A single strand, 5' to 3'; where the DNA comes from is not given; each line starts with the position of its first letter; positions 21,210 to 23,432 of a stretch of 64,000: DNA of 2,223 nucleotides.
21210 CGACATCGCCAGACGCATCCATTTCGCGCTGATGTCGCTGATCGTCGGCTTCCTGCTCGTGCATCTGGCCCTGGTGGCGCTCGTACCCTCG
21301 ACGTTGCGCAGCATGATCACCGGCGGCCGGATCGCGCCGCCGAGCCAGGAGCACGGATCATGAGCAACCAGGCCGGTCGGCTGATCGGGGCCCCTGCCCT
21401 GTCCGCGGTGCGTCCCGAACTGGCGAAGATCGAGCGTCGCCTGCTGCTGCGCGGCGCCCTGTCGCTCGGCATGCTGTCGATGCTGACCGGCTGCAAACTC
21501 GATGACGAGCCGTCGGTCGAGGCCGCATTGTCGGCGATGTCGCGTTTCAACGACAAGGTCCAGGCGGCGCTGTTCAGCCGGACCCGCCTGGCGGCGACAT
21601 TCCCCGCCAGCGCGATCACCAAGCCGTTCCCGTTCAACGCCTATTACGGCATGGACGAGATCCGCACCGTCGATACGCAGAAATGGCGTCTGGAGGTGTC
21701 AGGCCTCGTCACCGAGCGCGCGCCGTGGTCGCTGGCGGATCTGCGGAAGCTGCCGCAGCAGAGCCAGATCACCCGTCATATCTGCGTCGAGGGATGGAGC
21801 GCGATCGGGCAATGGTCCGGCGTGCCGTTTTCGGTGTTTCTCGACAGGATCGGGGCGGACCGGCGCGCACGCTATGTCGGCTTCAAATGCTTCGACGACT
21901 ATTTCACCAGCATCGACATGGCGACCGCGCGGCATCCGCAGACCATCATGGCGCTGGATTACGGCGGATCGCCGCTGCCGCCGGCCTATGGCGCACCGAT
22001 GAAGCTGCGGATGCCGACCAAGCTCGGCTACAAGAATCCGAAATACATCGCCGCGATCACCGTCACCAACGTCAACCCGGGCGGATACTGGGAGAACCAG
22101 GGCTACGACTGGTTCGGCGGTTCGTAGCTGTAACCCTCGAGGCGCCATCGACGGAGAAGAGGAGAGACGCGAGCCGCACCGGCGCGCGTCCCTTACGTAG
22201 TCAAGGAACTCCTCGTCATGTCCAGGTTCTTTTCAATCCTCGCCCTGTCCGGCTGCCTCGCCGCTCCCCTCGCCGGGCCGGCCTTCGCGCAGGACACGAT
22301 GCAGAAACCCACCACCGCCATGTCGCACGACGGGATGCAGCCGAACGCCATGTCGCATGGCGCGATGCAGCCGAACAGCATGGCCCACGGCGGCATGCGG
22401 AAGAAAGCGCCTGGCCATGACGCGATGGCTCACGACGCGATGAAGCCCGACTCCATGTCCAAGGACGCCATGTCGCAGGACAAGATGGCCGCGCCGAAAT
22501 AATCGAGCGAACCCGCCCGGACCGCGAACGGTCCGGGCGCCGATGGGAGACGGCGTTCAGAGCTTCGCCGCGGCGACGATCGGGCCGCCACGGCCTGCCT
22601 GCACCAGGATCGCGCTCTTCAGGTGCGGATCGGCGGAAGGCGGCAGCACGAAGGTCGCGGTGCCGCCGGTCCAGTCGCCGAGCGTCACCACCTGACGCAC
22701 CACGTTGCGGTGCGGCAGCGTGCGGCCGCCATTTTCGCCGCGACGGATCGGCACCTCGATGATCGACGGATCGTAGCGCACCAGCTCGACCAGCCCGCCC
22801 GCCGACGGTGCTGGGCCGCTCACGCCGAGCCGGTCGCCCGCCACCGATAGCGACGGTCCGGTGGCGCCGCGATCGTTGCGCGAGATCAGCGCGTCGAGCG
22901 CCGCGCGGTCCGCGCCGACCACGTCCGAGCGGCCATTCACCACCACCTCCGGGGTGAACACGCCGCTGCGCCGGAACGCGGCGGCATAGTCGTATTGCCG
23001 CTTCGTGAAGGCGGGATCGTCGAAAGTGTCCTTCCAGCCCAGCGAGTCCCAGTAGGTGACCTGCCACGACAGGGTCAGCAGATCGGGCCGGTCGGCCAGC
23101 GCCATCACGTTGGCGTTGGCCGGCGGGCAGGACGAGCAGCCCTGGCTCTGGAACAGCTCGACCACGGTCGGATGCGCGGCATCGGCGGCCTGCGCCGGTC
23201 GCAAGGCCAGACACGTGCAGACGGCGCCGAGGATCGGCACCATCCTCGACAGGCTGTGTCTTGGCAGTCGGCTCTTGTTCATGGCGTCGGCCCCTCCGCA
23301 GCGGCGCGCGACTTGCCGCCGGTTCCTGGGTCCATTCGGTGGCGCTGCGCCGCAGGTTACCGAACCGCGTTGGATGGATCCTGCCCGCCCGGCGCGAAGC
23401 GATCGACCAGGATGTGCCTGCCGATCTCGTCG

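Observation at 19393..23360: Three sigma-F-type promoter motifs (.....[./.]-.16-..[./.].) mark a compact local regulon beside sigF-nrsF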

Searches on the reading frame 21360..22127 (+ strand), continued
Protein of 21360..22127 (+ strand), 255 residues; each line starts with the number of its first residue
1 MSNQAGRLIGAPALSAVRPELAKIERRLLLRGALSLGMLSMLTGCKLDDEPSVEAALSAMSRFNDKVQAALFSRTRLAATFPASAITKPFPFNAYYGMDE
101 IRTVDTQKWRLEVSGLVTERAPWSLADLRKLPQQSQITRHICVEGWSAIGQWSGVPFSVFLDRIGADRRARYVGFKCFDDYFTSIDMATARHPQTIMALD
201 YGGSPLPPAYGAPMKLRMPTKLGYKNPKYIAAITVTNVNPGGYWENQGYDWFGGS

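Call 56: find_encoding_contigs(protein=P0001, flank=4000, max_places=4)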
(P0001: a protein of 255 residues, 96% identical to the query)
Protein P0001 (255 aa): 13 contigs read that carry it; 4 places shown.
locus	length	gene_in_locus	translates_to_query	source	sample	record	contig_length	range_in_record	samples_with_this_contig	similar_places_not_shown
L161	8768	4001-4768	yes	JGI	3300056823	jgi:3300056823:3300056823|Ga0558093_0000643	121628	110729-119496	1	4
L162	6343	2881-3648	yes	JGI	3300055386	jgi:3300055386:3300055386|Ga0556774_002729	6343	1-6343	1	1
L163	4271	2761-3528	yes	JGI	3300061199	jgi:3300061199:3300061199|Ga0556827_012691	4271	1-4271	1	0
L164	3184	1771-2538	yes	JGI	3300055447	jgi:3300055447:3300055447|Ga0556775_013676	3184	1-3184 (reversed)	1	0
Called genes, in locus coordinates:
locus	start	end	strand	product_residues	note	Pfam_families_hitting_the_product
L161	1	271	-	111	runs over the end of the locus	-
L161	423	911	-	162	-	PF13801:Metal_resist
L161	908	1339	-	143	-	-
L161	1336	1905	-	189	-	PF04542:Sigma70_r2, PF08281:Sigma70_r4_2, PF04545:Sigma70_r4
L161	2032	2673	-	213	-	PF06532:NrsF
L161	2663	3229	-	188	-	PF07638:Sigma70_ECF (faint), PF04542:Sigma70_r2, PF08281:Sigma70_r4_2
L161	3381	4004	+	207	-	PF01292:Ni_hydr_CYTB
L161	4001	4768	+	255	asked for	PF00174:Oxidored_molyb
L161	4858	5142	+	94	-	-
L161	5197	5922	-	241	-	PF06764:DUF1223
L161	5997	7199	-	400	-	PF01070:FMN_dh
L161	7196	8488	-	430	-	PF07690:MFS_1, PF00083:Sugar_tr (weak), PF07690:MFS_1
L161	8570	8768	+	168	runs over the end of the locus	PF04343:DUF488, PF22751:DUF488-N3a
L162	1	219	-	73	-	?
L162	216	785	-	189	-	PF04542:Sigma70_r2, PF08281:Sigma70_r4_2, PF04545:Sigma70_r4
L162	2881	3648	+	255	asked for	PF00174:Oxidored_molyb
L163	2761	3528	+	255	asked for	PF00174:Oxidored_molyb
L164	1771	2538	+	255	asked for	PF00174:Oxidored_molyb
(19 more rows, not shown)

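Call 57: find_encoding_contigs(protein=P0007, flank=4000, max_places=2)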
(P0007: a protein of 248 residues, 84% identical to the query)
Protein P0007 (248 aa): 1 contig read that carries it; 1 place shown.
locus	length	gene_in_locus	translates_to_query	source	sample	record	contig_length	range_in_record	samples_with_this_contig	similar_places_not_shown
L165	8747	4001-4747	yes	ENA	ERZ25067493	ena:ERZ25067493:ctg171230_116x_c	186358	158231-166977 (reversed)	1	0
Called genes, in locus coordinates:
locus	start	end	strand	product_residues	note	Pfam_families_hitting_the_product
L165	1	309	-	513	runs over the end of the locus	PF00999:Na_H_Exchanger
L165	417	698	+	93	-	-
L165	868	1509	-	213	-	PF06532:NrsF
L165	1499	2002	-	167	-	PF04542:Sigma70_r2, PF08281:Sigma70_r4_2 (weak)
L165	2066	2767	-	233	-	PF01625:PMSR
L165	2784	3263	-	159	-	PF01641:SelR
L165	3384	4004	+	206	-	PF01292:Ni_hydr_CYTB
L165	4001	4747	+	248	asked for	PF00174:Oxidored_molyb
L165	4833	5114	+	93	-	-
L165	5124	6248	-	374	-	PF07690:MFS_1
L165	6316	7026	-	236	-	PF06764:DUF1223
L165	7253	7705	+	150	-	-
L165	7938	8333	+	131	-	PF00072:Response_reg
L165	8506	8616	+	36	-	-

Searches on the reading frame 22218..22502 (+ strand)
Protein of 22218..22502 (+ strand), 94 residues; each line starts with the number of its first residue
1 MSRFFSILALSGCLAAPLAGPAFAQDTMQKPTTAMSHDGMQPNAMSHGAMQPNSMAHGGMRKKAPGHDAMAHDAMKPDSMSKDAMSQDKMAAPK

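Call 4: search_protein_families(library=pfam, proteins=[window:22218-22502:+], max_evalue=0.01)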
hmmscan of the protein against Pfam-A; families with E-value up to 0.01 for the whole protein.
window:22218-22502:+ (94 aa): 0 families

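Call 28: search_protein_families(library=ncbifam, proteins=[window:22218-22502:+], max_evalue=0.01)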
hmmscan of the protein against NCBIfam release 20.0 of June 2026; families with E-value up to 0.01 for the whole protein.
window:22218-22502:+ (94 aa): 1 family
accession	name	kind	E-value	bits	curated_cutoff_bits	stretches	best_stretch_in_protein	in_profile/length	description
TIGR02953.1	penta_MxKDx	subfamily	4.8e-15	55.3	41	1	8-85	6-78/78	pentapeptide MXKDX repeat protein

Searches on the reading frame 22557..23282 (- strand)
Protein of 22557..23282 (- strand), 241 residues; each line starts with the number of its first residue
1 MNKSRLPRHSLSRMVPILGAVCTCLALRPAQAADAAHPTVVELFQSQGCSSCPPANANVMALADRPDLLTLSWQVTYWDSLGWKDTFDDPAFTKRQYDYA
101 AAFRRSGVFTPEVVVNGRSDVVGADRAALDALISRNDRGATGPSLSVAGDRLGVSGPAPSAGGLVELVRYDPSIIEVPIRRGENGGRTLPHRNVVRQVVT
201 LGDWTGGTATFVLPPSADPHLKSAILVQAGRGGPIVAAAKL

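Call 4: search_protein_families(library=pfam, proteins=[window:22557-23282:-], max_evalue=0.01)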
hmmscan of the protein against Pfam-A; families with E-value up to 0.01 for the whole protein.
window:22557-23282:- (241 aa): 1 family
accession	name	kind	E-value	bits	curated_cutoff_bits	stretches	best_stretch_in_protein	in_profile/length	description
PF06764.17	DUF1223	-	1.4e-55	188.9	30.7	1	40-228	1-202/202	Protein of unknown function (DUF1223)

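Call 28: search_protein_families(library=ncbifam, proteins=[window:22557-23282:-], max_evalue=0.01)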
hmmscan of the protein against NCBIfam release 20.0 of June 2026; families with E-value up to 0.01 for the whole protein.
window:22557-23282:- (241 aa): 0 families

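Call 30: search_solved_structures(query=window:22557-23282:-, max_evalue=0.01, show_alignments=1)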
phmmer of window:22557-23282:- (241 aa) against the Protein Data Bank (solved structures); distinct sequences matched with E-value up to 0.01: 2.
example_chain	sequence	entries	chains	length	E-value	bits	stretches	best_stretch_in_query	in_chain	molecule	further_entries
2axo_A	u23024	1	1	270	4.6e-34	121.3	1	26-230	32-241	hypothetical protein Atu2684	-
9l08_A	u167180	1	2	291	0.00039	23.3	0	31-60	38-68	Covalently Connected Cytochrome c555 trimer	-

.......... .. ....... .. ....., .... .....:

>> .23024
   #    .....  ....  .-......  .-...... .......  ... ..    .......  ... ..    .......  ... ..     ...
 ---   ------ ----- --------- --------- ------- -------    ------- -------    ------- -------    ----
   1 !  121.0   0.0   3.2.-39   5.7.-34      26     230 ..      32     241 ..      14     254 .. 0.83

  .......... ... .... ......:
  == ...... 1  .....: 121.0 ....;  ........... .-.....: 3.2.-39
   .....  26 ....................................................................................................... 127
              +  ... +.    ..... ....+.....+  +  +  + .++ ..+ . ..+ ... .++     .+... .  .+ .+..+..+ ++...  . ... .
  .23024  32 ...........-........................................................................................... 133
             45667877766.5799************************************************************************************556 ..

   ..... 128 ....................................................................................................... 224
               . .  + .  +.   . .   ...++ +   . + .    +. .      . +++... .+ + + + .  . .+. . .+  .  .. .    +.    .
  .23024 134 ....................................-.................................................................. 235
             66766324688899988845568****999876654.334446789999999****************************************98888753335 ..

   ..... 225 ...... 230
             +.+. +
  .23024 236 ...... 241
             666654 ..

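Call 42: find_related_loci(query=A3, collection=metagenome_contigs, flank=5000)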
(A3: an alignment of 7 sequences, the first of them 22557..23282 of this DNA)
Query A3 (241 aa) in metagenome_contigs; peptide patterns used: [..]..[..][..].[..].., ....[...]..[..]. (x = any residue, [..] = any of these).
600 stretches matched a pattern (row limit reached: there are more); 590 encode a relative of the query (tblastn E <= 1e-3); the best 80 are kept; 80 distinct loci.
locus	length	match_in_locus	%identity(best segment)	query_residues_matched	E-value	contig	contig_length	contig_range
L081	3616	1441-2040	59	39-240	6e-75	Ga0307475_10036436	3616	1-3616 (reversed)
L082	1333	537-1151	57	34-240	2e-79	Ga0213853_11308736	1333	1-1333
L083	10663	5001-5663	56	14-241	2e-74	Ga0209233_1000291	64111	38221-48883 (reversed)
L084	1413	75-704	58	29-241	1e-78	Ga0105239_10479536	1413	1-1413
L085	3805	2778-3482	48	3-241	1e-71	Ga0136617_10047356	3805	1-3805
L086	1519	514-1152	57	28-240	1e-74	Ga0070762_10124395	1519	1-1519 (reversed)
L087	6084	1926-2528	55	35-236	4e-70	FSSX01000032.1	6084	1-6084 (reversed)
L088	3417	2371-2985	57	37-240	2e-69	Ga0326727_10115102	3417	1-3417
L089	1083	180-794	56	29-234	2e-74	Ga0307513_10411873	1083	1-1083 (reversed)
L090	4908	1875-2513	53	26-241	3e-68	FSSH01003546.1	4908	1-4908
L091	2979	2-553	59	54-240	1e-67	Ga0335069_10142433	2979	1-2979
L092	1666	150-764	55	36-240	4e-70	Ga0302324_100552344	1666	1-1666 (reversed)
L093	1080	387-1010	56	29-236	3e-71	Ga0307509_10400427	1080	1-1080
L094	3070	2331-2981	51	21-239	5e-66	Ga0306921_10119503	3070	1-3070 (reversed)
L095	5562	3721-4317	59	40-240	2e-64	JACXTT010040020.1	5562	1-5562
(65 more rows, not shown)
